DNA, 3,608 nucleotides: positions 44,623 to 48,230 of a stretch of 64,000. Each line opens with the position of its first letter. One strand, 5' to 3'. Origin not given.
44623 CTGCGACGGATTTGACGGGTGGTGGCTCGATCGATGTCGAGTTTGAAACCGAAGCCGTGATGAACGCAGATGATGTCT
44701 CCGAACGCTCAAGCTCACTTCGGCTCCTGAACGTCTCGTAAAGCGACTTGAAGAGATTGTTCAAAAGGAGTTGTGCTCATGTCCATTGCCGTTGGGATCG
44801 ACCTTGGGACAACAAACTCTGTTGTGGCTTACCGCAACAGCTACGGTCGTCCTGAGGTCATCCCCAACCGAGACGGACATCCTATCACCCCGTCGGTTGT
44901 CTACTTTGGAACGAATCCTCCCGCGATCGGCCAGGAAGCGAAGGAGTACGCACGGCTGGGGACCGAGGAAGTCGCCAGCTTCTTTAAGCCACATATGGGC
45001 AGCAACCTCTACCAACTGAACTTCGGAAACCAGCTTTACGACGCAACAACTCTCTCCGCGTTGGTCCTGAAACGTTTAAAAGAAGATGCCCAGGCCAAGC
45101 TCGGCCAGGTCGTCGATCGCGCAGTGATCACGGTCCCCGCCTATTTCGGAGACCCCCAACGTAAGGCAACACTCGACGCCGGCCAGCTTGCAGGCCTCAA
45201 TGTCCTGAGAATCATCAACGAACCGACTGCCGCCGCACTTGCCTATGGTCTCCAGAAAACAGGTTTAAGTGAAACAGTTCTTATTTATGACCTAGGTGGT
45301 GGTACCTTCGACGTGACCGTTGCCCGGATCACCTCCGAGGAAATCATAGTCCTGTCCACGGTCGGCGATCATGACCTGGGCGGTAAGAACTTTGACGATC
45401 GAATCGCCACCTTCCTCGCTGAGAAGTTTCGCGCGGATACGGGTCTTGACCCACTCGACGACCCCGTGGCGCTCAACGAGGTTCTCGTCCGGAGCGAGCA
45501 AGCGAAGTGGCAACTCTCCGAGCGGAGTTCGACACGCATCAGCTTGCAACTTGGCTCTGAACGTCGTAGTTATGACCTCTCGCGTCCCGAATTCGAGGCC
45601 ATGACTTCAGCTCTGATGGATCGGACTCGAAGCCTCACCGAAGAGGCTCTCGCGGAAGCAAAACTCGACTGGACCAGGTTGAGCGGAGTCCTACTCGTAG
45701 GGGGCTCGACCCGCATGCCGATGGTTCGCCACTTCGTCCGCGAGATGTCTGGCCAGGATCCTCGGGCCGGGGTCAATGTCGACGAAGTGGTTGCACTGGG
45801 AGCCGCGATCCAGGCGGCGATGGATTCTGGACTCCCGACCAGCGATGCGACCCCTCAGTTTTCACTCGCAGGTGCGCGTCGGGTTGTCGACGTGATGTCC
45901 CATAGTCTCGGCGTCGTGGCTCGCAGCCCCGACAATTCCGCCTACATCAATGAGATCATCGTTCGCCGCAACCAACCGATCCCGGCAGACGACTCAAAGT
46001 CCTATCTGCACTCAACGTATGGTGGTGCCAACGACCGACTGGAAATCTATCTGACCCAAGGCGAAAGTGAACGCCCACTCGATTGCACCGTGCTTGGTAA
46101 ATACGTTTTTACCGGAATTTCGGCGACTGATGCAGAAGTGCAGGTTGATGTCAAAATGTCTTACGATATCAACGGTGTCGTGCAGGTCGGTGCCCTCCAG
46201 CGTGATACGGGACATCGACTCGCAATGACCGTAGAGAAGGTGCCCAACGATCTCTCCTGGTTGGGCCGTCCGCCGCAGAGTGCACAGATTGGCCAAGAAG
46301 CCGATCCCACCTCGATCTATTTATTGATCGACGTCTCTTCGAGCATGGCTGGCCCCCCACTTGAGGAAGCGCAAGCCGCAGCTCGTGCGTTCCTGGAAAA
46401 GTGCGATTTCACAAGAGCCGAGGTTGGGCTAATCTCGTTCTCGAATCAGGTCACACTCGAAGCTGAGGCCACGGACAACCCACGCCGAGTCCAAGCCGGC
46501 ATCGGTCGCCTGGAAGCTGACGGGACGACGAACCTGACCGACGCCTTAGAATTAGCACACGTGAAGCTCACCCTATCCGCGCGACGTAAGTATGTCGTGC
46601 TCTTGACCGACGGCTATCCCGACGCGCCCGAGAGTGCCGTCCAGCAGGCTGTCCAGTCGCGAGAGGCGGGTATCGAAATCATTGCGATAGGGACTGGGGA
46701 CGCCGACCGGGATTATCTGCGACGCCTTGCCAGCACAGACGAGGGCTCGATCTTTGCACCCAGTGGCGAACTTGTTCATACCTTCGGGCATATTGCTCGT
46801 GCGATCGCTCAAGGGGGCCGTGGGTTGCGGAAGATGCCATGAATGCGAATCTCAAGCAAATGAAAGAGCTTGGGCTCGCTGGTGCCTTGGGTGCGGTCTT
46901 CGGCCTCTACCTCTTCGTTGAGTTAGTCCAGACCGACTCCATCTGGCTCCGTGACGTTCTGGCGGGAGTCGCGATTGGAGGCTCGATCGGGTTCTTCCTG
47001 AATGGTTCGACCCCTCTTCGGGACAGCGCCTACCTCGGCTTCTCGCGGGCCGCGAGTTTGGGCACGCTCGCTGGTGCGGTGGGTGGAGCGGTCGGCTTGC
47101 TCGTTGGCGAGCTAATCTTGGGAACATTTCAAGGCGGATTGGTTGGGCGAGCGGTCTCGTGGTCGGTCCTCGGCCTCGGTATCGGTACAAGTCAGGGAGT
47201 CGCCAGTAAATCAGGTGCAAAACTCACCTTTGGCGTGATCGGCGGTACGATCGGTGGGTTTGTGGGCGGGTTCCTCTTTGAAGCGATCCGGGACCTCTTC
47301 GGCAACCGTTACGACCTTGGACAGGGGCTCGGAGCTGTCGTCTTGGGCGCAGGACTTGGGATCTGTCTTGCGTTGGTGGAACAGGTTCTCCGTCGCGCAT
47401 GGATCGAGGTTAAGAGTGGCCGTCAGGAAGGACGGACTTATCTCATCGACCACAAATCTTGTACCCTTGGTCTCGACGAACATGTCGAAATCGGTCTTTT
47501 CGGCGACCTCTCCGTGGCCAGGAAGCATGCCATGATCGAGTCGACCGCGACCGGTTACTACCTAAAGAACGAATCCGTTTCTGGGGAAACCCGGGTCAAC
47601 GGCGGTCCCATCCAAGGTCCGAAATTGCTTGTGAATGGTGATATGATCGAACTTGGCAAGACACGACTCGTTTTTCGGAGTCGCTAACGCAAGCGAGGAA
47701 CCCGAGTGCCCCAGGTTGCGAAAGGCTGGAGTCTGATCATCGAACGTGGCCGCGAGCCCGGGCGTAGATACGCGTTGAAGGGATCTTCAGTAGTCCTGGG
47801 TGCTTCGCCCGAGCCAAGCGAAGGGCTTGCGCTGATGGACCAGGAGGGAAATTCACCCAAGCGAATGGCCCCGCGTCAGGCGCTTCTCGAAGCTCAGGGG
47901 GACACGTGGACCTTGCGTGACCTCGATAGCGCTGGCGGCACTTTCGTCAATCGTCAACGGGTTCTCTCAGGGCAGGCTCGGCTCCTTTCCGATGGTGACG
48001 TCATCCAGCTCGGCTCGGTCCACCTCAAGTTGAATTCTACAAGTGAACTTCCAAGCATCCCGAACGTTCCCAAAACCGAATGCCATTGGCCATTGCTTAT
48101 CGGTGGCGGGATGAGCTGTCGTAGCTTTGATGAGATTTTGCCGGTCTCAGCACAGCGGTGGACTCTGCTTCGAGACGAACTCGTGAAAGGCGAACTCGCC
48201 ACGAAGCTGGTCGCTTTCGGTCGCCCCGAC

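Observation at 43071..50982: Six-gene Hsp70 / Hsp70-vWA / TM-FHA / FHA-TM / vWA / unknown operon: candidate undescribed membrane-associated ATP-driven system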

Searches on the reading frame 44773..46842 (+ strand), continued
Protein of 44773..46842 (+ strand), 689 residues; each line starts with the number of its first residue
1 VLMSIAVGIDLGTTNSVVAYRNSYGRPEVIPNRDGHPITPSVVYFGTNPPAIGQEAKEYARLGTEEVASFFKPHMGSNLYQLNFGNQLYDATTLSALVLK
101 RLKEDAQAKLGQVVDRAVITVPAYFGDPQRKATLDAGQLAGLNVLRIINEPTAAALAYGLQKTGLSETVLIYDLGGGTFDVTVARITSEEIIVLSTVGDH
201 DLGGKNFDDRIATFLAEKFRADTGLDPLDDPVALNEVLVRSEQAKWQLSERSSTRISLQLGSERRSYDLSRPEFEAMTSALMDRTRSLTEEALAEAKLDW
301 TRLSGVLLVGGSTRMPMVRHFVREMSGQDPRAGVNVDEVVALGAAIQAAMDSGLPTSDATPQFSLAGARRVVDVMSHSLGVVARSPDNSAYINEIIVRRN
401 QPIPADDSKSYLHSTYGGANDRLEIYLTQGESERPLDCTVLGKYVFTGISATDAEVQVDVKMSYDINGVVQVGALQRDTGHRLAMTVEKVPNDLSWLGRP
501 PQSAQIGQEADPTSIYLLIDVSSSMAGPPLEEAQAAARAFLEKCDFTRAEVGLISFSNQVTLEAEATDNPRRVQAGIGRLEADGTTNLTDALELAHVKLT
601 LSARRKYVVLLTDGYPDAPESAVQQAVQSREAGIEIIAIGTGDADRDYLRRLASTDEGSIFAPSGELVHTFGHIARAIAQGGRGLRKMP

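Call 88: search_protein_families(library=pfam, proteins=[L006:3151-4428:+, L006:4470-5168:+, L006:9282-9947:+, L006:16732-17646:+], max_evalue=0.01)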
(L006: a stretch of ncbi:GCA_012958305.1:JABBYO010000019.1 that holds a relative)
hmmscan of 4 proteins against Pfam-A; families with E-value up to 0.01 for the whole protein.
L006:3151-4428:+ (425 aa): 2 families
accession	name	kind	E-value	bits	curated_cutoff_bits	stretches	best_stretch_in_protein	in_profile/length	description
PF19993.5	DO-GTPase2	-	2.2e-07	31.3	27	1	195-358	56-193/226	Double-GTPase 2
PF13191.12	AAA_16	-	0.0079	17.1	32.6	0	118-154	19-52/167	AAA ATPase domain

L006:4470-5168:+ (232 aa): 1 family
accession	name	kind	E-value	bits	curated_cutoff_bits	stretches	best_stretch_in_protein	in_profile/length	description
PF01025.24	GrpE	-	1.2e-13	51.6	25.8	1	76-223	20-163/165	GrpE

L006:9282-9947:+ (221 aa): 0 families

L006:16732-17646:+ (304 aa): 0 families

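Call 99: search_protein_families(library=padloc, proteins=[L006:3151-4428:+], max_evalue=0.01)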
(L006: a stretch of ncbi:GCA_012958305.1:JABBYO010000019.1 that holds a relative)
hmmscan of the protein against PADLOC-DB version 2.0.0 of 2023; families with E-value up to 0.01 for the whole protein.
L006:3151-4428:+ (425 aa): 1 family
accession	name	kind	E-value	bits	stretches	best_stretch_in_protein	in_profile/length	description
PDLC04140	mad8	-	0.00096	16.8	1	122-221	26-109/314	mads_8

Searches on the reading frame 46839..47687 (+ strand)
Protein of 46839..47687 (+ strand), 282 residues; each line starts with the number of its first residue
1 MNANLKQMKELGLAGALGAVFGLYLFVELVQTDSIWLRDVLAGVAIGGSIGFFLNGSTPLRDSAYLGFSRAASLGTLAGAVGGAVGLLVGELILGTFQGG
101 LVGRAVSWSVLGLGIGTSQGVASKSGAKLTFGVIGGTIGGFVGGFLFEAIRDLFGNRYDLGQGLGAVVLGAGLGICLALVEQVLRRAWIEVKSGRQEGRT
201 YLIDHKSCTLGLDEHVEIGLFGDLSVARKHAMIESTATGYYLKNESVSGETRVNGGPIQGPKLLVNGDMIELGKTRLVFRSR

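Call 4: search_protein_families(library=pfam, proteins=[window:46839-47687:+], max_evalue=0.01)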
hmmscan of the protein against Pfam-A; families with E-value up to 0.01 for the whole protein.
window:46839-47687:+ (282 aa): 2 families
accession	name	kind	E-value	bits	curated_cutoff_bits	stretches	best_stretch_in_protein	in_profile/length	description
PF16697.10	Yop-YscD_cpl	-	6.1e-08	33.3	33.2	1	191-280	2-91/94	Inner membrane component of T3SS, cytoplasmic domain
PF00498.31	FHA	-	2.8e-07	31.3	20.7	1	214-273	7-67/67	FHA domain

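Call 5: search_protein_families(library=padloc, proteins=[window:46839-47687:+], max_evalue=0.01)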
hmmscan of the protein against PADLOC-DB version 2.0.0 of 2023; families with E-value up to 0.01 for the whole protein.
window:46839-47687:+ (282 aa): 0 families

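Call 6: search_protein_families(library=ncbifam, proteins=[window:46839-47687:+], max_evalue=0.01)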
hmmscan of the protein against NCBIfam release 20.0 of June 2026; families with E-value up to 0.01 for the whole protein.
window:46839-47687:+ (282 aa): 3 families
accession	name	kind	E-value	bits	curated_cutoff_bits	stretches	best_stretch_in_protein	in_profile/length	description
NF041660.2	oxygluDhInhib_OdhI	equivalog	1e-07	31.9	200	1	187-279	37-127/130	oxoglutarate dehydrogenase inhibitor Odhl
NF049868.1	FhaB_Rv0019c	equivalog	0.0044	17.1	125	1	189-277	69-156/158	FHA domain-containing protein FhaB/FipA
TIGR03354.1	VI_FHA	hypoth_equivalog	0.01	15.7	120.25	0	197-277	15-99/420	type VI secretion system-associated FHA domain protein TagH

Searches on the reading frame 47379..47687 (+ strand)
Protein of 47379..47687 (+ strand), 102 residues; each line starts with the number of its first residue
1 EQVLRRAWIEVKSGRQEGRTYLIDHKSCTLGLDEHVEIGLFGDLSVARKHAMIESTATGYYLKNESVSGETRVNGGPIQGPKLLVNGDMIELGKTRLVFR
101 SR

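Call 37: search_solved_structures(query=window:47379-47687:+, max_evalue=0.01, show_alignments=3)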
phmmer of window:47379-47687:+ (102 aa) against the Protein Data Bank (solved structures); distinct sequences matched with E-value up to 0.01: 11.
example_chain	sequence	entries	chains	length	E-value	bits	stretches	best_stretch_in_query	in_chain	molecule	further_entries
6i2q_B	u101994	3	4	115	9.3e-07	32.7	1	7-100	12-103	Glycogen accumulation regulator GarA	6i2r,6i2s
8p5r_G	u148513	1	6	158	1.9e-06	31.7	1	7-100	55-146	Glycogen accumulation regulator GarA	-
2kkl_A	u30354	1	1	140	6.7e-06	30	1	8-100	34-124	Uncharacterized protein Mb1858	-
2kfu_A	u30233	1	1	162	8.6e-06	29.6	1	7-100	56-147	Rv1827 pThr 22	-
6i2p_D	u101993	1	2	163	8.7e-06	29.6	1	7-100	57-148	Glycogen accumulation regulator GarA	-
7rj3_A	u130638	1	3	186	1.1e-05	29.3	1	7-100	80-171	Glycogen accumulation regulator GarA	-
2kb3_A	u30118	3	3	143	1.7e-05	28.7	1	7-100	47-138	Oxoglutarate dehydrogenase inhibitor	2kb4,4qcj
8p5x_G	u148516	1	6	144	1.7e-05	28.6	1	7-100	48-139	Oxoglutarate dehydrogenase inhibitor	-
2lc1_A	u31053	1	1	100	0.00078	23.3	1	17-100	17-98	Putative uncharacterized protein TB39.8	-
3po8_A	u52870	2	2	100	0.00079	23.3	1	17-100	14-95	Putative uncharacterized protein TB39.8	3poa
3oun_A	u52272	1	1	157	0.0051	20.7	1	17-100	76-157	Putative uncharacterized protein TB39.8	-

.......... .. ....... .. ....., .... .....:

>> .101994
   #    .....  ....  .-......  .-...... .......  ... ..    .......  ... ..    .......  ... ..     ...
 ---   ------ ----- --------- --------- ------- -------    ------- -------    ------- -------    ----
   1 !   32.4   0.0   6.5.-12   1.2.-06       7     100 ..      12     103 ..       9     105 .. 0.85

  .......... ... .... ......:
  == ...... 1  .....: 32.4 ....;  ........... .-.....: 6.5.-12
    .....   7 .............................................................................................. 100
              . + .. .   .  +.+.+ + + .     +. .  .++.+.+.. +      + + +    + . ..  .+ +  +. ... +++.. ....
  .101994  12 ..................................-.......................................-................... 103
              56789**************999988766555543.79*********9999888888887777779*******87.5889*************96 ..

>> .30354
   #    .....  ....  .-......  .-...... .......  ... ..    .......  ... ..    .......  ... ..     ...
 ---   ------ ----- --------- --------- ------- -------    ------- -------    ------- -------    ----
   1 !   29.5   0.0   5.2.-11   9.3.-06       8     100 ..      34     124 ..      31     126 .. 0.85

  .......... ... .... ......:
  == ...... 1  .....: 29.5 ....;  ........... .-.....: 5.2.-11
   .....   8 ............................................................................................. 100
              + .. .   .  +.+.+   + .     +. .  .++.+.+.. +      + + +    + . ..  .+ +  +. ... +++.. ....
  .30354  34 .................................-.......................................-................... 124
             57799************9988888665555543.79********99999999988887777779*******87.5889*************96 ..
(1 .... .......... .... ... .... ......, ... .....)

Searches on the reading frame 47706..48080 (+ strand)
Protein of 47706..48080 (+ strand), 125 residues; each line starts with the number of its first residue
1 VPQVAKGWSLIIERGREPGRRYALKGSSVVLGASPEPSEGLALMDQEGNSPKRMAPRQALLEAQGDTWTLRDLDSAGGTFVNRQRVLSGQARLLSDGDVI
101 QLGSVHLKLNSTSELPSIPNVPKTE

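Call 36: search_solved_structures(query=window:47706-48080:+, max_evalue=0.01, show_alignments=3)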
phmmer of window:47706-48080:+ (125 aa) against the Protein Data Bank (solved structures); distinct sequences matched with E-value up to 0.01: 10.
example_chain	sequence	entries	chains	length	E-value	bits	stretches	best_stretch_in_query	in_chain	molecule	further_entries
6i2q_B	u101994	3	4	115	0.00039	23.8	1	10-107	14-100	Glycogen accumulation regulator GarA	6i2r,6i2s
1uht_A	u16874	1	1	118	0.0005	23.4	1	56-105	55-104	expressed protein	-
8p5r_G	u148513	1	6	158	0.00097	22.5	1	10-107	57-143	Glycogen accumulation regulator GarA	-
2kkl_A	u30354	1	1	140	0.0016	21.8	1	10-107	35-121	Uncharacterized protein Mb1858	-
2kfu_A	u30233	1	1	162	0.0022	21.3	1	10-107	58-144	Rv1827 pThr 22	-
6i2p_D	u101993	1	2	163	0.0023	21.3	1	10-107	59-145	Glycogen accumulation regulator GarA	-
6cah_A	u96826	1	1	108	0.0024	21.2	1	59-108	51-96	ABC transporter ATP-binding/permease protein Rv1747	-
7rj3_A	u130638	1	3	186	0.003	20.9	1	10-107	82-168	Glycogen accumulation regulator GarA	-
2lc1_A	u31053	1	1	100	0.0038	20.6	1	7-105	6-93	Putative uncharacterized protein TB39.8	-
3po8_A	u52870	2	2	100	0.0041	20.4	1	8-105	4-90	Putative uncharacterized protein TB39.8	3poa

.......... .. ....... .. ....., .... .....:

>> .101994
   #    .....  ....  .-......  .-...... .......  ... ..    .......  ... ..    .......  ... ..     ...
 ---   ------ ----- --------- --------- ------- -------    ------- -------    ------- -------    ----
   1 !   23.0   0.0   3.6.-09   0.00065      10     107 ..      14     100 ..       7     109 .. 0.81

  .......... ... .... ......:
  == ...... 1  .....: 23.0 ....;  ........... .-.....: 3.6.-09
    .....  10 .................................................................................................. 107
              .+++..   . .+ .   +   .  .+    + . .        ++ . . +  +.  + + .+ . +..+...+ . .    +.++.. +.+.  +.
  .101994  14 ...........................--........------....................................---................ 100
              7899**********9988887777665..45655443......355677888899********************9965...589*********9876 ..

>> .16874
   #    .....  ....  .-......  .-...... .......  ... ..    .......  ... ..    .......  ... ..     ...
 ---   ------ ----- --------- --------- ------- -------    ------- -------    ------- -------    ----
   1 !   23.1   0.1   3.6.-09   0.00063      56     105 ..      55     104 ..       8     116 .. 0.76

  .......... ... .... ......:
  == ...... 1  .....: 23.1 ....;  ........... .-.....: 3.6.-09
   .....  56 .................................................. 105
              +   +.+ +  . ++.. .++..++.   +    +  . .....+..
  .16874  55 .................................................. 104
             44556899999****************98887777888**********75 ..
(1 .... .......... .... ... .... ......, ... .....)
